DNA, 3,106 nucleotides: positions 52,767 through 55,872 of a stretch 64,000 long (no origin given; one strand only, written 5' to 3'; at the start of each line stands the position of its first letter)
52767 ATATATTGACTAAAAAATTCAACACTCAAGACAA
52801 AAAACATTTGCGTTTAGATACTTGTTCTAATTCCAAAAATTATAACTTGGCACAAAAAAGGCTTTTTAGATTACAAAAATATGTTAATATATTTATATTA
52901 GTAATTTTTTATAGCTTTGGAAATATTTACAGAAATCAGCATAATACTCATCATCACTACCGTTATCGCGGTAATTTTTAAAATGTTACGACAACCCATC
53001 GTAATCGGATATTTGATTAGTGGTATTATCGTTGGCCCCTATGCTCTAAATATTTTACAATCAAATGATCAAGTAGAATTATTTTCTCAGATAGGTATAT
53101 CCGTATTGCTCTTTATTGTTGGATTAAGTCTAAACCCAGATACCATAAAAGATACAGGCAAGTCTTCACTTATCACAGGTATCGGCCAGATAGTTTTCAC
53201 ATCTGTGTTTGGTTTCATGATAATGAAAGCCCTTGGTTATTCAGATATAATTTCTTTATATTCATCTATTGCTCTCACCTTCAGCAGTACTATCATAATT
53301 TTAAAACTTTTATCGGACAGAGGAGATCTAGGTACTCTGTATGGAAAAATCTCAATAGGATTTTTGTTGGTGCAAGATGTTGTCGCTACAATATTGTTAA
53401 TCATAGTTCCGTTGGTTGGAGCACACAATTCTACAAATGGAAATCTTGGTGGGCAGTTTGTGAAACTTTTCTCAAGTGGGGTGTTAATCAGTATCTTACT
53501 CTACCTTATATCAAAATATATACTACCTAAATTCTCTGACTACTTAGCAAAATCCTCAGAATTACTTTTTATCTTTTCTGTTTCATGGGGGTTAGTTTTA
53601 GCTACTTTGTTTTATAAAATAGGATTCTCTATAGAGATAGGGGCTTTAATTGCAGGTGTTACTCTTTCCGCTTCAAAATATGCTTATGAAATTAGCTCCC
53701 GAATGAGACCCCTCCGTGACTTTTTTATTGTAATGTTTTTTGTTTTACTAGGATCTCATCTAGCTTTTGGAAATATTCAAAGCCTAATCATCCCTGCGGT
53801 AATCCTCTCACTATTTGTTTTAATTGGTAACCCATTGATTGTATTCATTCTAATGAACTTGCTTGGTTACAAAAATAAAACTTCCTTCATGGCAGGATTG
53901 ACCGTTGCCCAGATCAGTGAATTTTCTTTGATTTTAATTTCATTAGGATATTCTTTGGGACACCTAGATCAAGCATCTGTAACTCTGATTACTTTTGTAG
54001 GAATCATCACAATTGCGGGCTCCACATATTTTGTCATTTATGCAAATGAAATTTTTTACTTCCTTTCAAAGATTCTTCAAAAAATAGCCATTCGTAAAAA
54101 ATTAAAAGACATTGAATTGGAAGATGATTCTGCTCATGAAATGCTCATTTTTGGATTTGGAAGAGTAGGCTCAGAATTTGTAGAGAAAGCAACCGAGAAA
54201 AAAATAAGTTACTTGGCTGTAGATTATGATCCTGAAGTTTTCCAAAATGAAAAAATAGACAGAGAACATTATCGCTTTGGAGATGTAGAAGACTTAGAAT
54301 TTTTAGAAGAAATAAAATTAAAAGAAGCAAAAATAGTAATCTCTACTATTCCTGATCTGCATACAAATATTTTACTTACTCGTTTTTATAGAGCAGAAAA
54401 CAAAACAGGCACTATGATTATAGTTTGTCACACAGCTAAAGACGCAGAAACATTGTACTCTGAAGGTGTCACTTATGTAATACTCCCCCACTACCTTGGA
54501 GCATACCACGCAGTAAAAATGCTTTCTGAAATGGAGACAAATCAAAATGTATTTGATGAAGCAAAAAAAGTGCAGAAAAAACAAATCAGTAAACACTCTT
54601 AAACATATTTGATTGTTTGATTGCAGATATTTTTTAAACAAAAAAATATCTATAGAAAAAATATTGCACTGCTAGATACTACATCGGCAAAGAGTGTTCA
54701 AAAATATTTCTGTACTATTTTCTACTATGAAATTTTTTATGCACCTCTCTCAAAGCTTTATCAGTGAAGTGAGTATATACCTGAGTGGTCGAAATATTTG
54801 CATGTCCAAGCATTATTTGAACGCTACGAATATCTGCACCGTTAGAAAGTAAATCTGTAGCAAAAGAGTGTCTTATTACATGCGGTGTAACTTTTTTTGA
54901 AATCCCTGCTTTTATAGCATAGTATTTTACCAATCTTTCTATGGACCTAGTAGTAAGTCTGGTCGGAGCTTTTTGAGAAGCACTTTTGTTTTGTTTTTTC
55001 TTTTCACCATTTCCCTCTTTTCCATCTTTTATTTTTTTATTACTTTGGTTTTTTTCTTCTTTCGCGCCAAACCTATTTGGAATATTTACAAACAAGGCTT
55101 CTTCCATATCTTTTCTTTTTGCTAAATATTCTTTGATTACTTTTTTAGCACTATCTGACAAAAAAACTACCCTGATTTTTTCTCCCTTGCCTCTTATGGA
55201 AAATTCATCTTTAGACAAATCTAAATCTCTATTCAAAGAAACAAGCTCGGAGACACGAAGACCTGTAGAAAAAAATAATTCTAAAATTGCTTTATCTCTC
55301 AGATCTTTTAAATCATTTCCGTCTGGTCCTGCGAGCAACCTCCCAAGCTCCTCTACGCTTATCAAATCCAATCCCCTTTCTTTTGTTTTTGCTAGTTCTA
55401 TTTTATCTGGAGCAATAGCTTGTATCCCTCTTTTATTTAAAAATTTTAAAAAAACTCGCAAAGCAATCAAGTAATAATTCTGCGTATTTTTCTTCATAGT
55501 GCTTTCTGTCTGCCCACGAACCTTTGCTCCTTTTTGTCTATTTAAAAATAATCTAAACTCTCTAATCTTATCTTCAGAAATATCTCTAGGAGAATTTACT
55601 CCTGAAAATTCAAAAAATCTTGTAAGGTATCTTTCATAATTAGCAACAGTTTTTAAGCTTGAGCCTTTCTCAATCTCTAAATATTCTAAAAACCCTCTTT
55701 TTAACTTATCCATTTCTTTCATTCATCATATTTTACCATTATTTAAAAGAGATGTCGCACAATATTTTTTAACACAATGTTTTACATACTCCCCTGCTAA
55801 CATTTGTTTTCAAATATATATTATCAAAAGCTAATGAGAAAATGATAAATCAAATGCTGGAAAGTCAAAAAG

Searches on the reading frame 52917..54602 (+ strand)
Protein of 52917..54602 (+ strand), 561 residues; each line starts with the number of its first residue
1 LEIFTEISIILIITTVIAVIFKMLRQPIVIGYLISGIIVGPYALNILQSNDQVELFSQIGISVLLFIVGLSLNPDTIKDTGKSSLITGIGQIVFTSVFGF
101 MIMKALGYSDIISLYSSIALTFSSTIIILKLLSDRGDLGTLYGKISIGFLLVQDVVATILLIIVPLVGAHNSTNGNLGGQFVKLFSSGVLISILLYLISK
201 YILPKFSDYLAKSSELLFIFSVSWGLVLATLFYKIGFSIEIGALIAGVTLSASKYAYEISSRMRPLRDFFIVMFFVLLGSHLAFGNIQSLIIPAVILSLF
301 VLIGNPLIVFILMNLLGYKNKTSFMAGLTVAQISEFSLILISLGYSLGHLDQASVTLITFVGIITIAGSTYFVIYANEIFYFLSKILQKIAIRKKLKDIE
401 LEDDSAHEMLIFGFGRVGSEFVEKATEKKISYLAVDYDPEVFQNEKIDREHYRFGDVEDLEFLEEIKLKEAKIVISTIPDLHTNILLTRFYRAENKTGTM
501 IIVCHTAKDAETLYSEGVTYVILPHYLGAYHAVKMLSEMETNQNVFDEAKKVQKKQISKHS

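Call 58: search_protein_families(library=pfam, proteins=[window:52917-54602:+], max_evalue=0.0001)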
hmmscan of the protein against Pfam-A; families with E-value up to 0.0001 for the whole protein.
window:52917-54602:+ (561 aa): 2 families
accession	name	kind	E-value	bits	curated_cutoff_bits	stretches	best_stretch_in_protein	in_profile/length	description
PF00999.27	Na_H_Exchanger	-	2.7e-53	181.6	26.2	1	12-370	3-368/375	Sodium/hydrogen exchanger, transmembrane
PF02254.24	TrkA_N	-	5.7e-19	69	23.8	1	410-524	2-116/116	TrkA-N domain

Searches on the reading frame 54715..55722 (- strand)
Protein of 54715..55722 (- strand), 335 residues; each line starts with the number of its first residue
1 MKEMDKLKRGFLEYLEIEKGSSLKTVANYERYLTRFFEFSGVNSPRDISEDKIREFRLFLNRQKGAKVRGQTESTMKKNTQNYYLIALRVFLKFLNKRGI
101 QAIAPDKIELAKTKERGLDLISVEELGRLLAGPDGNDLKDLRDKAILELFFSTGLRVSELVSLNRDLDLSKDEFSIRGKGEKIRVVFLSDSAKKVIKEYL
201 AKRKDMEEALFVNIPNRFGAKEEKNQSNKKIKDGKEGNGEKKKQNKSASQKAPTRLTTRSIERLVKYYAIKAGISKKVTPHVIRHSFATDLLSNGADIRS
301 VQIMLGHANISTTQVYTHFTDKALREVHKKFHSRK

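Call 81: search_protein_families(library=pfam, proteins=[window:54715-55722:-], max_evalue=0.0001)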
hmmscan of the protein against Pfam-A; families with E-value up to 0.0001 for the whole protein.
window:54715-55722:- (335 aa): 3 families
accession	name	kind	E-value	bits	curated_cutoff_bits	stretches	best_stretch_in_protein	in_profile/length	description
PF00589.27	Phage_integrase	-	3.4e-38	131.6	27.1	1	124-321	6-170/172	Phage integrase family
PF02899.23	Phage_int_SAM_1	-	7.5e-11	42.6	22.3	1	10-99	3-83/83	Phage integrase, N-terminal SAM-like domain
PF13495.12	Phage_int_SAM_4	-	1e-10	42.3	27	0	11-69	5-62/85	Phage integrase, N-terminal SAM-like domain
